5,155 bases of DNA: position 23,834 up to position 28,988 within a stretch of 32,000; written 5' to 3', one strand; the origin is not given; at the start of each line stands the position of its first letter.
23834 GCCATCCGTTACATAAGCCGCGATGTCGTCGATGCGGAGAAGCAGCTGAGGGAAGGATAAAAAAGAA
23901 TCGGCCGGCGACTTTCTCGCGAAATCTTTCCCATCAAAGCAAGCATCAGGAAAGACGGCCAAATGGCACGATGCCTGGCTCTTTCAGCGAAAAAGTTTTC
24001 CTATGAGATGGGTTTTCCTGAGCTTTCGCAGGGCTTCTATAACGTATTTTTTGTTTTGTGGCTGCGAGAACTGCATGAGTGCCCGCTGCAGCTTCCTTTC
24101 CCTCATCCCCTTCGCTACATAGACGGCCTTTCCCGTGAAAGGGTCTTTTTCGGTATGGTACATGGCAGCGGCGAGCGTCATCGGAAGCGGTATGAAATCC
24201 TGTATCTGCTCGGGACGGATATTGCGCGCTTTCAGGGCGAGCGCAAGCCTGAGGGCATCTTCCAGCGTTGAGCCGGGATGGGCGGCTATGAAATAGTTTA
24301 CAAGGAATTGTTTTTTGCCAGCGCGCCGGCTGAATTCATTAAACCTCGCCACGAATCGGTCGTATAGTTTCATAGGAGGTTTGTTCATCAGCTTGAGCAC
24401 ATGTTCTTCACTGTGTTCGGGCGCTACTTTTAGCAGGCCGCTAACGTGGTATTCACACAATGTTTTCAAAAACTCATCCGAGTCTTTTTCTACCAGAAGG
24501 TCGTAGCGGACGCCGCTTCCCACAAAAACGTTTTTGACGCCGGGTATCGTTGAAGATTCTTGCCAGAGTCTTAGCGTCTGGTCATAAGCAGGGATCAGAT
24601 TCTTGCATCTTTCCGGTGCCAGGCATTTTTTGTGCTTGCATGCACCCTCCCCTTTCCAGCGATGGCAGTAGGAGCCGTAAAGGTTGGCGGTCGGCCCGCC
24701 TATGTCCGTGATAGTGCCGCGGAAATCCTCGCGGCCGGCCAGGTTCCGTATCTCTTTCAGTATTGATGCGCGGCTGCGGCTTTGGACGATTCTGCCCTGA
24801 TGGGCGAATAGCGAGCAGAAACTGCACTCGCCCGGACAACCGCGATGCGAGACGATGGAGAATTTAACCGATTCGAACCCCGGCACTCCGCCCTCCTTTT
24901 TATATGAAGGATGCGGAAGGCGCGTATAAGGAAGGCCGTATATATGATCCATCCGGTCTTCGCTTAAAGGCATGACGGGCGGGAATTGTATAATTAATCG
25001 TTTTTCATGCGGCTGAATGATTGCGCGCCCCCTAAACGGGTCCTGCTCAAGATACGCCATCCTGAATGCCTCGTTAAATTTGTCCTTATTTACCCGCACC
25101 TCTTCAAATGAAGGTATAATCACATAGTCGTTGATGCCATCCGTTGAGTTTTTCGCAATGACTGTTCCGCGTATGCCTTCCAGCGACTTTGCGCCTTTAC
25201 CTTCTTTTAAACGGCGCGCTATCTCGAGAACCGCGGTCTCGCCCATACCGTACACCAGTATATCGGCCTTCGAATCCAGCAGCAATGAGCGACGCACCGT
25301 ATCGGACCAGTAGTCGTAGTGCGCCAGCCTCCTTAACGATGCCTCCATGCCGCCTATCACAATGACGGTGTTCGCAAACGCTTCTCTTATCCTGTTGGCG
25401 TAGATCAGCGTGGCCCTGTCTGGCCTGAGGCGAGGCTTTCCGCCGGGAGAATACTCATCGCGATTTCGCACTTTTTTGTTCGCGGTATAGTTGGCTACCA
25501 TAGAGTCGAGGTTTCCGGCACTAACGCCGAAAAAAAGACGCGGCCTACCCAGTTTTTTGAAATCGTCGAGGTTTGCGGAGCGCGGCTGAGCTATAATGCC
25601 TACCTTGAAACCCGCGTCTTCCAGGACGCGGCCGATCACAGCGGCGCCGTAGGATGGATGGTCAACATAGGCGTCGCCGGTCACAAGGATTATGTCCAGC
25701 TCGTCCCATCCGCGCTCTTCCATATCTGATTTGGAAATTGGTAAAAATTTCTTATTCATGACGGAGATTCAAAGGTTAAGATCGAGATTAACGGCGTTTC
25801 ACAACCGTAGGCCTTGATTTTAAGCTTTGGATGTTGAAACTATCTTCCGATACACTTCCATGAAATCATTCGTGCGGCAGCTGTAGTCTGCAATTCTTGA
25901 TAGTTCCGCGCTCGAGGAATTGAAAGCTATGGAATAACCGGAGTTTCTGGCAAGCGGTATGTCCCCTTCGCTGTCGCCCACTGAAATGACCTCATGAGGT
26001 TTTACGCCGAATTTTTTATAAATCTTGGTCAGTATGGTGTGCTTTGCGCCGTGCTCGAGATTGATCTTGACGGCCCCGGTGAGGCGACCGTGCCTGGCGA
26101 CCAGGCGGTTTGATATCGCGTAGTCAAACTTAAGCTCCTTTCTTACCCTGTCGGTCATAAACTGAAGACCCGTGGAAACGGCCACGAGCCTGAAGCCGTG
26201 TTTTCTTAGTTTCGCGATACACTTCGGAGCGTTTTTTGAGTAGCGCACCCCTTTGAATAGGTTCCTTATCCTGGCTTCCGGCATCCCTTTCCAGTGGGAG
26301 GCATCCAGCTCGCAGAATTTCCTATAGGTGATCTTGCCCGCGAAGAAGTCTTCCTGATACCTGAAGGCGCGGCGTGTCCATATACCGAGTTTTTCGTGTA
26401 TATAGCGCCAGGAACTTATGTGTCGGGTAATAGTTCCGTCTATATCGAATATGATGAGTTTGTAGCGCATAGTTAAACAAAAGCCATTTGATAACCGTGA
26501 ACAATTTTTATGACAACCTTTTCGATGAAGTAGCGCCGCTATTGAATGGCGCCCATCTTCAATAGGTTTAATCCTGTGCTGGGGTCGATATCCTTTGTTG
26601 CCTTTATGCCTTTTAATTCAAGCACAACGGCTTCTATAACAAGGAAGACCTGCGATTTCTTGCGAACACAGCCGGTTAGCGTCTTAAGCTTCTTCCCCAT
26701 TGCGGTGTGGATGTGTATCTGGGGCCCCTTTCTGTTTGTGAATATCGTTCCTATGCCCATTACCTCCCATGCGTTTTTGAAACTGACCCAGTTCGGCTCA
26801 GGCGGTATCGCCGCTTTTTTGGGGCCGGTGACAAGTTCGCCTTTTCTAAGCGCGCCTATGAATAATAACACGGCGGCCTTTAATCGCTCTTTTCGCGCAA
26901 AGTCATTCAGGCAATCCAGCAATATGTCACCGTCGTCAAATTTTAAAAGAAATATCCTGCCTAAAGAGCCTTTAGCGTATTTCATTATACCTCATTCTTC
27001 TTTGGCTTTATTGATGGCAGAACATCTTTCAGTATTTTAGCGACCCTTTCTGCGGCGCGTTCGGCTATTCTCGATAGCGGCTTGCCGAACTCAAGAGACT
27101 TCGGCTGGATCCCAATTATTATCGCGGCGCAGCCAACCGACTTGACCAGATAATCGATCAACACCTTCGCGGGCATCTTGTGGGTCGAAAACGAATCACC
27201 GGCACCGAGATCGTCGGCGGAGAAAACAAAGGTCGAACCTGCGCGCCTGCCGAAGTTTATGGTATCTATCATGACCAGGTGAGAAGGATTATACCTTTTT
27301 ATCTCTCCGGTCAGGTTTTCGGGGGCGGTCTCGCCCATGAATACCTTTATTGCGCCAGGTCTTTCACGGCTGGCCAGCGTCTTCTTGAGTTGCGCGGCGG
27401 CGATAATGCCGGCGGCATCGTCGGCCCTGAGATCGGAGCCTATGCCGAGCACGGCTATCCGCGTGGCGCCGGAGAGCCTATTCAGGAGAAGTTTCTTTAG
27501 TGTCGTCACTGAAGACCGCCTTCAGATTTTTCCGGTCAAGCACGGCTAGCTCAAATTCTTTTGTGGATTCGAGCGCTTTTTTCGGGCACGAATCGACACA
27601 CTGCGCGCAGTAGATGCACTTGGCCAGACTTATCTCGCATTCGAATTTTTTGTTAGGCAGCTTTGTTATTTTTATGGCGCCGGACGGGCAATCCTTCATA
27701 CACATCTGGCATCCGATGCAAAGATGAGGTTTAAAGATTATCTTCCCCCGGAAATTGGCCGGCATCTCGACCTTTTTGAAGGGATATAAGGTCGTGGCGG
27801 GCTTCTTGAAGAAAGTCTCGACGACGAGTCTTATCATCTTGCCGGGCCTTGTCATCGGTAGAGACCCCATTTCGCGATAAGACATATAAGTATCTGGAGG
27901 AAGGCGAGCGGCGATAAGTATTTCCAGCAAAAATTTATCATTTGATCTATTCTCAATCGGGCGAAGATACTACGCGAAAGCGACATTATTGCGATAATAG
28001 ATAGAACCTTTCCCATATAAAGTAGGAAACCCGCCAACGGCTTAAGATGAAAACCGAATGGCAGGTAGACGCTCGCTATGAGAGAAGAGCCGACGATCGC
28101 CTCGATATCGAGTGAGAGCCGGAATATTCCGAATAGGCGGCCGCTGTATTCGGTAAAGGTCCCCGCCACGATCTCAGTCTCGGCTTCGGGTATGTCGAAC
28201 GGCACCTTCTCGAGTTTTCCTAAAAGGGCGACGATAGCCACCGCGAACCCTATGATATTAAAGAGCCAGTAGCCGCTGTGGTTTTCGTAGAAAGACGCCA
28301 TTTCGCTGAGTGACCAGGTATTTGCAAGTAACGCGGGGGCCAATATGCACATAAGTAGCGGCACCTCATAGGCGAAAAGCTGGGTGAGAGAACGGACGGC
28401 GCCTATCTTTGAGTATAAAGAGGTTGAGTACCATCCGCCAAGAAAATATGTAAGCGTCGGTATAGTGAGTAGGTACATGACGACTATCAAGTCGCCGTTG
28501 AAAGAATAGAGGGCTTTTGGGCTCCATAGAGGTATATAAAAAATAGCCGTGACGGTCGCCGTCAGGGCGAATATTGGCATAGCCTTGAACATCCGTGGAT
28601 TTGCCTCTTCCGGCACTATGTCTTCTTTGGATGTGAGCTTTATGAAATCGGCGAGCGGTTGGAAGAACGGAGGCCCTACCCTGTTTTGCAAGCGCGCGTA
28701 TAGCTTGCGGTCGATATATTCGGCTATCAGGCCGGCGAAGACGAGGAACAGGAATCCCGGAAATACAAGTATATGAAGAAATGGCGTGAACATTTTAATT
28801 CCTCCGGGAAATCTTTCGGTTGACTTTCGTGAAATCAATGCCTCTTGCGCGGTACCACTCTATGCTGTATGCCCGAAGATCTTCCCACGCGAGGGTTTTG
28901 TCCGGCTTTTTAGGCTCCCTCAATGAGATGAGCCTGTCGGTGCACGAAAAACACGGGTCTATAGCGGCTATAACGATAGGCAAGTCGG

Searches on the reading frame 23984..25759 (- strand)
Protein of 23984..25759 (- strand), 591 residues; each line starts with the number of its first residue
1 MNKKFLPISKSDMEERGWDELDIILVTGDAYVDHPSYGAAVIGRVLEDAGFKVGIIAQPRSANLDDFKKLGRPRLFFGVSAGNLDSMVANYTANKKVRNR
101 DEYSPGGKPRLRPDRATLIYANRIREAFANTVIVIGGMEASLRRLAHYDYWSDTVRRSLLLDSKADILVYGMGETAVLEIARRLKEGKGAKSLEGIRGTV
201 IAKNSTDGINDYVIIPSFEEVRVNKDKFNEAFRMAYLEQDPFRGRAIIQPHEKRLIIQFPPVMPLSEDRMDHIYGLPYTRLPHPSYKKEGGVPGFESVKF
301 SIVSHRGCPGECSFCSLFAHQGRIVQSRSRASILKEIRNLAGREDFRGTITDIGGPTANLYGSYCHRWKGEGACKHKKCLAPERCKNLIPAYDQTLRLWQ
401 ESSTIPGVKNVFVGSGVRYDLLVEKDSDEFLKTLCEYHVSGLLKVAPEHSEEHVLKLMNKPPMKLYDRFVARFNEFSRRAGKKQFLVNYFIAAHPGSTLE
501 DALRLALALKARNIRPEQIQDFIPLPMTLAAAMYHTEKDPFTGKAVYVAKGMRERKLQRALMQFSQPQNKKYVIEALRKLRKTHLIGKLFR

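Call 18: find_encoding_contigs(protein=window:23984-25759:-, flank=10000, max_places=4)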
Protein window:23984-25759:- (591 aa): 1 contig read that carries it; 1 place shown.
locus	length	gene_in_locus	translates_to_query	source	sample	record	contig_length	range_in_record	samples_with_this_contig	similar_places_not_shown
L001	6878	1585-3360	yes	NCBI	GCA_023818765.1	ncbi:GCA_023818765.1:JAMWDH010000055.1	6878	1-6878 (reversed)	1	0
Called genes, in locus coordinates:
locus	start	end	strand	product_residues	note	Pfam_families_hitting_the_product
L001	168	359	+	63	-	-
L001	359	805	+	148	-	PF03479:PCC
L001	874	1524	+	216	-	PF00702:Hydrolase, PF12710:HAD, PF13419:HAD_2 (weak), PF08282:Hydrolase_3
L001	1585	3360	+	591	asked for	PF08497:Radical_SAM_N, PF04055:Radical_SAM (weak), PF11842:DUF3362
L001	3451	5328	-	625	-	PF00270:DEAD, PF04851:ResIII, PF22527:DEXQc_Suv3 (faint), PF00271:Helicase_C (weak), PF08148:DSHCT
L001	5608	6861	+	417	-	-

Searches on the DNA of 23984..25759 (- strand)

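Call 26: search_rna_families(sources=[L001, L002, L003, L004, L005], threshold=gathering)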
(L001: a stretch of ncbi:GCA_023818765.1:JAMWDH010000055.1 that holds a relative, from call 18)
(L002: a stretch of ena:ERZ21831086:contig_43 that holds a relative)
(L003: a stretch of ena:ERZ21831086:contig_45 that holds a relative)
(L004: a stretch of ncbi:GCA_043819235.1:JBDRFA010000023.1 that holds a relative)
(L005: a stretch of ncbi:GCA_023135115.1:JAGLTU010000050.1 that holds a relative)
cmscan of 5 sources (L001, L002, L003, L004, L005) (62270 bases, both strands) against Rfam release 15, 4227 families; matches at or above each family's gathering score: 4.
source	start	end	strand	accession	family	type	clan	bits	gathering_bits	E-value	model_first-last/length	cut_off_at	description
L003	6182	6254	+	RF00005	tRNA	Gene; tRNA;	CL00001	68.7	29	7e-13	1-71/71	no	tRNA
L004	1990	2075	+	RF00005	tRNA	Gene; tRNA;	CL00001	59.8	29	2e-10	1-71/71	no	tRNA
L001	5440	5520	+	RF01051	c-di-GMP-I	Cis-reg; riboswitch;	CL00126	54.2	35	8e-08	1-87/87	no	c-di-GMP-I riboswitch aptamer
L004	1044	1128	-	RF00005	tRNA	Gene; tRNA;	CL00001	53.5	29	1.1e-08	1-71/71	no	tRNA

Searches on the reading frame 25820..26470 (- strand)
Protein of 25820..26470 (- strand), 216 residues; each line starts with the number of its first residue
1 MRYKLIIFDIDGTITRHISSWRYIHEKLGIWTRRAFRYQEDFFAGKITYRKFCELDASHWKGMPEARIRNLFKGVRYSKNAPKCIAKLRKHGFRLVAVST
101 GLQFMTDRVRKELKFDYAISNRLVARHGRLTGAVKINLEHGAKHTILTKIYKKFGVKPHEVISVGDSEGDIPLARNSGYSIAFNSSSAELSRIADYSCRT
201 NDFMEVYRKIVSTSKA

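Call 31: search_protein_families(library=pfam, proteins=[window:25820-26470:-], max_evalue=0.0001)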
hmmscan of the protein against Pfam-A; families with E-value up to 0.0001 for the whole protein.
window:25820-26470:- (216 aa): 4 families
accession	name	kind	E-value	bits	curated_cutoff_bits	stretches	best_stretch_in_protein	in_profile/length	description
PF12710.13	HAD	-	2.9e-19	70.7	27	1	6-175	1-189/189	haloacid dehalogenase-like hydrolase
PF00702.32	Hydrolase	-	7.7e-14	53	26.4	1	3-178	1-191/191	haloacid dehalogenase-like hydrolase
PF08282.18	Hydrolase_3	-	1.2e-11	45.2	20.9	1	133-203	178-248/255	haloacid dehalogenase-like hydrolase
PF13419.12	HAD_2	-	8.9e-09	36.1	23.8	1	6-181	1-175/178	Haloacid dehalogenase-like hydrolase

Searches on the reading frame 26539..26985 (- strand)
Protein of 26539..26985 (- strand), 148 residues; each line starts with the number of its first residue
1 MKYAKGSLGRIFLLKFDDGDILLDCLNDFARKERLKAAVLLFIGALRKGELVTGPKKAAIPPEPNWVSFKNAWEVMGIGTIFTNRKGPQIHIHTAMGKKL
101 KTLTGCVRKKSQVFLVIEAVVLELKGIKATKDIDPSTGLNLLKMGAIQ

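Call 31: search_protein_families(library=pfam, proteins=[window:26539-26985:-], max_evalue=0.0001)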
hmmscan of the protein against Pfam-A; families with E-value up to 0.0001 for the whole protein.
window:26539-26985:- (148 aa): 1 family
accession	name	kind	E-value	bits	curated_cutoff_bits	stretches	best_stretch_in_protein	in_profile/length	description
PF03479.20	PCC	-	1.8e-19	70.6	25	1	10-125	1-116/117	Plants and Prokaryotes Conserved (PCC) domain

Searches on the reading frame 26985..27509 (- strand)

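Call 31: search_protein_families(library=pfam, proteins=[window:26985-27509:-], max_evalue=0.0001)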
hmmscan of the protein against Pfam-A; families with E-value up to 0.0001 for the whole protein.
window:26985-27509:- (174 aa): 1 family
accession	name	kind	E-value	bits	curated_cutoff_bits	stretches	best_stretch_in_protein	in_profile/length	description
PF01750.23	HycI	-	4.1e-13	49.7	23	1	40-160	6-127/130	Hydrogenase maturation protease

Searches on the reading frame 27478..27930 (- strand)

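Call 31: search_protein_families(library=pfam, proteins=[window:27478-27930:-], max_evalue=0.0001)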
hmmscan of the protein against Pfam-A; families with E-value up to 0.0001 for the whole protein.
window:27478-27930:- (150 aa): 9 families
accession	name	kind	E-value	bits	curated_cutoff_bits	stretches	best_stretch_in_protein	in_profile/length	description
PF00037.32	Fer4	-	2.5e-11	43.3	21.1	2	66-87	3-24/24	4Fe-4S binding domain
PF12838.12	Fer4_7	-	8.2e-10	39.4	27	1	71-119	2-52/52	4Fe-4S dicluster domain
PF13187.11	Fer4_9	-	9e-09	35.7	27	1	71-119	2-51/52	4Fe-4S dicluster domain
PF13484.11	Fer4_16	-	2.4e-08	35.1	30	0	104-127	1-23/66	4Fe-4S double cluster binding domain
PF13237.11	Fer4_10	-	3.7e-08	33.6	25.5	1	63-116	1-53/53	4Fe-4S dicluster domain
PF12837.12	Fer4_6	-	4.7e-08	33.1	25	1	64-86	2-24/24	4Fe-4S binding domain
PF13183.11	Fer4_8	-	1.8e-07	32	27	0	102-132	2-31/68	4Fe-4S dicluster domain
PF12800.12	Fer4_4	-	9.5e-06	26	24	0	68-84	1-17/17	4Fe-4S binding domain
PF14697.11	Fer4_21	-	1.9e-05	25.1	35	1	69-119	6-56/59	4Fe-4S dicluster domain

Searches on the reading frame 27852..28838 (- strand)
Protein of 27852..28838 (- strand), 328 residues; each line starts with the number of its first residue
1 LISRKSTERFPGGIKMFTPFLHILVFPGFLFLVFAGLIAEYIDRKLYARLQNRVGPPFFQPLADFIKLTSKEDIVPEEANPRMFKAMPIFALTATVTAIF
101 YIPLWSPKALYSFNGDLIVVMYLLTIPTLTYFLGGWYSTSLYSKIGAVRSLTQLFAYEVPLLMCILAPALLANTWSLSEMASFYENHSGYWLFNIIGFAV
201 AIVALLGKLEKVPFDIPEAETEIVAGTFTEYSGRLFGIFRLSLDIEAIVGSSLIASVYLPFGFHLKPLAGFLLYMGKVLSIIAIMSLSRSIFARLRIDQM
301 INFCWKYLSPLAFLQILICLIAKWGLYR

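Call 31: search_protein_families(library=pfam, proteins=[window:27852-28838:-], max_evalue=0.0001)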
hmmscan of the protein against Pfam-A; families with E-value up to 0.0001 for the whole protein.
window:27852-28838:- (328 aa): 1 family
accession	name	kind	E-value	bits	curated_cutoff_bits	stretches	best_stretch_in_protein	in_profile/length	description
PF00146.26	NADHdh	-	2e-76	257.6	27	1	30-318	8-296/298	NADH dehydrogenase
